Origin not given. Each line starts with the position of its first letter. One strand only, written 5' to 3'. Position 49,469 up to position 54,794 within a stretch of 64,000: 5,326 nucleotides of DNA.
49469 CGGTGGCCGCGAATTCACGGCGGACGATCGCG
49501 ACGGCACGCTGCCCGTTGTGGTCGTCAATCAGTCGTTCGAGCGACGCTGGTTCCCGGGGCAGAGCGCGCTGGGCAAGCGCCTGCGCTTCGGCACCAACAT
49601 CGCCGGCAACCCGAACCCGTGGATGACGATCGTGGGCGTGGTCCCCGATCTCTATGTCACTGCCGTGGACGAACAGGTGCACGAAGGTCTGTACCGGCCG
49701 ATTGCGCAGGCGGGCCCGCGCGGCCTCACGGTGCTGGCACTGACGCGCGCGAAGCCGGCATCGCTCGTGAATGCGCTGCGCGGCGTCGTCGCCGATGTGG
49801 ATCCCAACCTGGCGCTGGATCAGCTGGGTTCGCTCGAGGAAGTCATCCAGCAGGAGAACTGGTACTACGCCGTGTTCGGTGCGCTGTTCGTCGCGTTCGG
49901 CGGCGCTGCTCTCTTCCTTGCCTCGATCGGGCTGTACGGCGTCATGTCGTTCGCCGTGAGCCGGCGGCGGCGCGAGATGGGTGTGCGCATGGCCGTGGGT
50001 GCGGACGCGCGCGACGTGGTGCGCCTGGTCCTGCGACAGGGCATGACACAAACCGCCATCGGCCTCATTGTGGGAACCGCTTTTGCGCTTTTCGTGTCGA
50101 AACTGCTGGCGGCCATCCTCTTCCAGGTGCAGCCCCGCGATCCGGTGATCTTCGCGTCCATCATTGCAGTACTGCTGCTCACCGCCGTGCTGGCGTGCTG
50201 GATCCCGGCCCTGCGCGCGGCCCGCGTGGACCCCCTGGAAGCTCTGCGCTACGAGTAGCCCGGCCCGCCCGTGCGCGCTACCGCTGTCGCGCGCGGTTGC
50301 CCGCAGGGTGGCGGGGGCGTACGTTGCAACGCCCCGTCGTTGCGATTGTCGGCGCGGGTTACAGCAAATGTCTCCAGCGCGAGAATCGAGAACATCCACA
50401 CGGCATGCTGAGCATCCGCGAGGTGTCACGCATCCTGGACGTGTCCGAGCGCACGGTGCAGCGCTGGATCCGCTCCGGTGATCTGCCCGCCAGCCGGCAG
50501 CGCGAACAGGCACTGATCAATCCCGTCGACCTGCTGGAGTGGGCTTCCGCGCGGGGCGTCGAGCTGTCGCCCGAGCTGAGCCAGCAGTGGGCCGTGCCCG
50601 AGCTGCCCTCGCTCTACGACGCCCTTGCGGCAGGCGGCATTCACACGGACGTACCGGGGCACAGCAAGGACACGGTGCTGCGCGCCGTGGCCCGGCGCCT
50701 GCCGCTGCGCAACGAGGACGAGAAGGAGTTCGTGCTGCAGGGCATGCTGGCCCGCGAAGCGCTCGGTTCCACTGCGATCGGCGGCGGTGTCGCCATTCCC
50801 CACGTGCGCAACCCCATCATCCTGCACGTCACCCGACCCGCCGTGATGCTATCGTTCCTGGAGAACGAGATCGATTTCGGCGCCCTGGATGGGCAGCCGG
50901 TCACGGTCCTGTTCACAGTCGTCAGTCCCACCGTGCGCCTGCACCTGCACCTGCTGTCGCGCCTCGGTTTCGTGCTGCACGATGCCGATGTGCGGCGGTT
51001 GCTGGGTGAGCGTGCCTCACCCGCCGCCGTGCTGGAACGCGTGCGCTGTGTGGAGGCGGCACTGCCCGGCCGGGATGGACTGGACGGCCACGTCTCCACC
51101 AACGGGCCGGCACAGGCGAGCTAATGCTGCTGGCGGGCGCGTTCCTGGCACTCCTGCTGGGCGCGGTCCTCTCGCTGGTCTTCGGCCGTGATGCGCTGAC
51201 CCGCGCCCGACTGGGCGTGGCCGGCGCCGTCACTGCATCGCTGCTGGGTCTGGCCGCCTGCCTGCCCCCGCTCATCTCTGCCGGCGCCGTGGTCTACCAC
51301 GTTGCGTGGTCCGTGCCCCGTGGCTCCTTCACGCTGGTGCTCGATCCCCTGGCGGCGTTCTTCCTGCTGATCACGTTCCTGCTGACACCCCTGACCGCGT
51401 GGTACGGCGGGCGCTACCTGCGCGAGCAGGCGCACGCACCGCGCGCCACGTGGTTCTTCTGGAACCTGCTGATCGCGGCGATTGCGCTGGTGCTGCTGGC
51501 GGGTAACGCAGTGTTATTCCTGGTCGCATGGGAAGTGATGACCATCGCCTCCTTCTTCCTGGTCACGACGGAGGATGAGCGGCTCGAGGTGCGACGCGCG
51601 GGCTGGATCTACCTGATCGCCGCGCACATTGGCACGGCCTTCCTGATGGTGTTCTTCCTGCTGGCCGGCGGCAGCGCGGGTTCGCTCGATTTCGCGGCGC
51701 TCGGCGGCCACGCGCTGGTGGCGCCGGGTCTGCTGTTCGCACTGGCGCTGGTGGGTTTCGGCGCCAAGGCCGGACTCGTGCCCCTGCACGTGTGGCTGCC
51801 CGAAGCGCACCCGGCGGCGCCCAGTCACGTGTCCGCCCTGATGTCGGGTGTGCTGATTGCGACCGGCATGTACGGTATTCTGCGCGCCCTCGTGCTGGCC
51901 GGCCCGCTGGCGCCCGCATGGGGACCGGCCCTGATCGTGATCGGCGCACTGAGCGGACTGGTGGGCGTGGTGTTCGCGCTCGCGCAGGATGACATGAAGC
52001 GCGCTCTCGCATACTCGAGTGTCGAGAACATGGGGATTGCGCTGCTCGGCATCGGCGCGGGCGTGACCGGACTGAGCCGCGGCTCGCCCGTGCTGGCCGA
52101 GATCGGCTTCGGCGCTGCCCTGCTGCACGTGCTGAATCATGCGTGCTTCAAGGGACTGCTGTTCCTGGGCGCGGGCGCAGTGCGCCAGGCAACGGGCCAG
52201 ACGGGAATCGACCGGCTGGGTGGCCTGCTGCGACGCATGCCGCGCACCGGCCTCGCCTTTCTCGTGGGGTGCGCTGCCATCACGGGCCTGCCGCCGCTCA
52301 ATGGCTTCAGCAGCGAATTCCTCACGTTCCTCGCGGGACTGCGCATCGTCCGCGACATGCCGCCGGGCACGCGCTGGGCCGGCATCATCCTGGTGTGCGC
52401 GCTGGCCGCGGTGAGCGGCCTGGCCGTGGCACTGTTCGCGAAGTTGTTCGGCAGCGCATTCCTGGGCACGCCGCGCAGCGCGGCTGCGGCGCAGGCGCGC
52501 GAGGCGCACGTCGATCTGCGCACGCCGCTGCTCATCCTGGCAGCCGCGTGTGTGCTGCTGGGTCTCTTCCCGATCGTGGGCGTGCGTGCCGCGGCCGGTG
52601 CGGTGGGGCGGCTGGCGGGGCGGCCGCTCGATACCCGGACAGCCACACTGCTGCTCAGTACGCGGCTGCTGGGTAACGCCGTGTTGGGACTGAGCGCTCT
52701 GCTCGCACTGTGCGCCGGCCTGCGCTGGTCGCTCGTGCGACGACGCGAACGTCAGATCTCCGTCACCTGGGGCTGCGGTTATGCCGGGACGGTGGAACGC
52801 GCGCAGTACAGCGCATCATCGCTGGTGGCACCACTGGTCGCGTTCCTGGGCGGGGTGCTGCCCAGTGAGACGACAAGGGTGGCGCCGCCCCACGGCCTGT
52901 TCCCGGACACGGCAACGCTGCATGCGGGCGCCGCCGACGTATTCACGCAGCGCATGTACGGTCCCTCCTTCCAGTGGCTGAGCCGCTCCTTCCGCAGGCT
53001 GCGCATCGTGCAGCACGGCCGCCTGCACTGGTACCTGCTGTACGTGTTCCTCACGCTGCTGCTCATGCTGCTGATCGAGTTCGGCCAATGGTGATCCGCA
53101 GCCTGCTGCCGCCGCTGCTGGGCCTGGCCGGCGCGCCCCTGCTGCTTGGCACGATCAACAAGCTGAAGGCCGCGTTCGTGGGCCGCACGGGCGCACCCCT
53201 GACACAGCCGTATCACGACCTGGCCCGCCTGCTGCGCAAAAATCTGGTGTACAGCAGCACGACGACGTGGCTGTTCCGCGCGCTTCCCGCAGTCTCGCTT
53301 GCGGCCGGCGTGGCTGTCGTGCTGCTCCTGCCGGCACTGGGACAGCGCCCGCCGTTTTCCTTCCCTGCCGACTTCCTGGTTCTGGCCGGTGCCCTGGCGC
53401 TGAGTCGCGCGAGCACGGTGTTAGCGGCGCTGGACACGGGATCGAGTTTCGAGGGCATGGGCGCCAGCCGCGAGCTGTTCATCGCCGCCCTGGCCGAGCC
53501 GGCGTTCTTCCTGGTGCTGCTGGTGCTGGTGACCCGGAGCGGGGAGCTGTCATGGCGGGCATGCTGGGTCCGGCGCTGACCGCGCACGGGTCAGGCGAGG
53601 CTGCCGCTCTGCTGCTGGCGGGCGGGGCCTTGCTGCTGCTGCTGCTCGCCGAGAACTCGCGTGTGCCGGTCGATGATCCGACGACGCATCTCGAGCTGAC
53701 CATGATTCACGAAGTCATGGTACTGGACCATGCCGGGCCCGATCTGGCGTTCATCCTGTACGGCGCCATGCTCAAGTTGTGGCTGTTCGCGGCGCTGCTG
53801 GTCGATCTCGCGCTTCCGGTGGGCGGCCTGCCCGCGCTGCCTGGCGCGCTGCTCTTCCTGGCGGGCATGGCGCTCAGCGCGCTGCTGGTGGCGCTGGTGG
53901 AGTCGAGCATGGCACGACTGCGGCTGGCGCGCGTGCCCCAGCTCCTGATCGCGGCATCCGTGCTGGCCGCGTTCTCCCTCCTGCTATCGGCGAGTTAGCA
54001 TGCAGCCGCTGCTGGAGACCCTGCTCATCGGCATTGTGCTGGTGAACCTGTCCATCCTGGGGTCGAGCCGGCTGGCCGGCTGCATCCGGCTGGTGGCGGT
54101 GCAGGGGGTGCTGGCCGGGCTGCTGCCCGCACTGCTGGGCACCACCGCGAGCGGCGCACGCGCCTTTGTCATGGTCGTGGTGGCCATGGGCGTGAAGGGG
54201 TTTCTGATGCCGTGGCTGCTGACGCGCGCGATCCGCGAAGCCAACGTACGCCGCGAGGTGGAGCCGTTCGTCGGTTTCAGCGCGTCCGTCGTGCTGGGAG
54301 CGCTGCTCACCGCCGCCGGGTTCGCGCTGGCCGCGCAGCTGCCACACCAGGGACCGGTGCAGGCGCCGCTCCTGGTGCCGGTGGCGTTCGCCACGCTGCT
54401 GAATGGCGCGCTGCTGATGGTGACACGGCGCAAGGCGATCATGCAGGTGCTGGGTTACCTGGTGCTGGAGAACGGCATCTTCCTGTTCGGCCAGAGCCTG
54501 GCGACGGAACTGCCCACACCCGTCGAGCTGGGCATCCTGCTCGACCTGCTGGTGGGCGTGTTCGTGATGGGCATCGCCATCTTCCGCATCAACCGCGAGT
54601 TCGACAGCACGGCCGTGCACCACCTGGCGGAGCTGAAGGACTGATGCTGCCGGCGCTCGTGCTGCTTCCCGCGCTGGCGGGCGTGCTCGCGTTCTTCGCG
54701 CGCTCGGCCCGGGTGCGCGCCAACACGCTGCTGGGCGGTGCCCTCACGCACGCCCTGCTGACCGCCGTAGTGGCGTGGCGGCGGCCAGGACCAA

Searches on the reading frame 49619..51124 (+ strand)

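Call 91: search_protein_families(library=pfam, proteins=[window:49619-51124:+], max_evalue=0.001)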
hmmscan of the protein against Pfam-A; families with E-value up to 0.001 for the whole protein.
window:49619-51124:+ (501 aa): 8 families
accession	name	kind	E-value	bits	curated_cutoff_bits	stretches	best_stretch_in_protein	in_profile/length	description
PF00359.27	PTS_EIIA_2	-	9.1e-22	78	27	1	341-473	8-139/144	Phosphoenolpyruvate-dependent sugar phosphotransferase system, EIIA 2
PF12728.13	HTH_17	-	6e-13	49.3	27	1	263-312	1-50/51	Helix-turn-helix domain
PF13542.12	HTH_Tnp_ISL3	-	0.0001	22.1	27.4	1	261-285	25-48/51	Helix-turn-helix domain of transposase family ISL3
PF13411.12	MerR_1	-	0.00011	22.7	21.6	1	265-296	2-34/69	MerR HTH family regulatory protein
PF13384.12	HTH_23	-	0.00017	21.7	24.6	1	264-285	18-39/50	Homeodomain-like domain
PF00376.29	MerR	-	0.00058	20.1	28.2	0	265-293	1-29/38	MerR family regulatory protein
PF13551.12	HTH_29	-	0.00087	19.8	28.1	0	262-285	11-34/64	Winged helix-turn helix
PF13518.12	HTH_28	-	0.00093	19.7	25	1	261-285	11-34/52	Helix-turn-helix domain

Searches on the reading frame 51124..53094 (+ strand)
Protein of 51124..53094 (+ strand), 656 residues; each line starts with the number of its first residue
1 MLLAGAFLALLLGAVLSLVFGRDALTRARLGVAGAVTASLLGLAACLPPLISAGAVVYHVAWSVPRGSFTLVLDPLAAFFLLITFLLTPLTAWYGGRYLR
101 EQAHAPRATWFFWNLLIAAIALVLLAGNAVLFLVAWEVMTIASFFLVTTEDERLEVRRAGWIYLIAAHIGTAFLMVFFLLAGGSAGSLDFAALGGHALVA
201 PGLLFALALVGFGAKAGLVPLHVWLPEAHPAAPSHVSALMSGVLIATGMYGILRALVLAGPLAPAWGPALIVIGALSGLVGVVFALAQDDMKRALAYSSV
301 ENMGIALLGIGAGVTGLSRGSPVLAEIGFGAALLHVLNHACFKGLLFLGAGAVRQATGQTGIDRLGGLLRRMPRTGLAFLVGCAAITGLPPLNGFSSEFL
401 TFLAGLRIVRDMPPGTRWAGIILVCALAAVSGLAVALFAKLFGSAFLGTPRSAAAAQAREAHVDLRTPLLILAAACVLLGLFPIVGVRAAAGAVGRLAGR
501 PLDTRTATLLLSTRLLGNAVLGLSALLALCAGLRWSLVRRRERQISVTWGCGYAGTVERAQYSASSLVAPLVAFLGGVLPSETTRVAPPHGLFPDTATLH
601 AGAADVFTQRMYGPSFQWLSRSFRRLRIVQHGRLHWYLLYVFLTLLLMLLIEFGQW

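Call 91: search_protein_families(library=pfam, proteins=[window:51124-53094:+], max_evalue=0.001)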
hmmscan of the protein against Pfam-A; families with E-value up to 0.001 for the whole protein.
window:51124-53094:+ (656 aa): 1 family
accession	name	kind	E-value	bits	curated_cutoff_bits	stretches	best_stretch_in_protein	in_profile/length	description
PF00361.26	Proton_antipo_M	-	4e-51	174.4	21.5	1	126-406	1-276/294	NADH:quinone oxidoreductase/Mrp antiporter, TM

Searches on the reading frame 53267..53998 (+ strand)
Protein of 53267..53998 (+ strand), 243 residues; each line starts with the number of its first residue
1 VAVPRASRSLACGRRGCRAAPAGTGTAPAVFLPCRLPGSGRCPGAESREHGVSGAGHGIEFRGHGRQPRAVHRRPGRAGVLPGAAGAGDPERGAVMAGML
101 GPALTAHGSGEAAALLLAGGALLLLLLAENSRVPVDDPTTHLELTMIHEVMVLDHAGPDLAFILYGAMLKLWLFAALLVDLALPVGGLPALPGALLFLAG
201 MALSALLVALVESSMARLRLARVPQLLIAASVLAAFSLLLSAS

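Call 91: search_protein_families(library=pfam, proteins=[window:53267-53998:+], max_evalue=0.001)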
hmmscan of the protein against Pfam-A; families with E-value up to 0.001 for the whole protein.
window:53267-53998:+ (243 aa): 1 family
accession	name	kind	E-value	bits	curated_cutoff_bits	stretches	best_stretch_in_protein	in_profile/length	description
PF00146.26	NADHdh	-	1.1e-07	32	27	1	116-237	175-292/298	NADH dehydrogenase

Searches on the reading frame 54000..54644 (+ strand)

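Call 92: search_protein_families(library=pfam, proteins=[window:54000-54644:+], max_evalue=0.001)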
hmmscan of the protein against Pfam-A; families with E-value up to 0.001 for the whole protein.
window:54000-54644:+ (214 aa): 1 family
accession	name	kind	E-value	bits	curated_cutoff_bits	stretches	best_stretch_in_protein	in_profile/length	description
PF00420.29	Oxidored_q2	-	0.00035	20.7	26.1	1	128-213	5-94/95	NADH-ubiquinone/plastoquinone oxidoreductase chain 4L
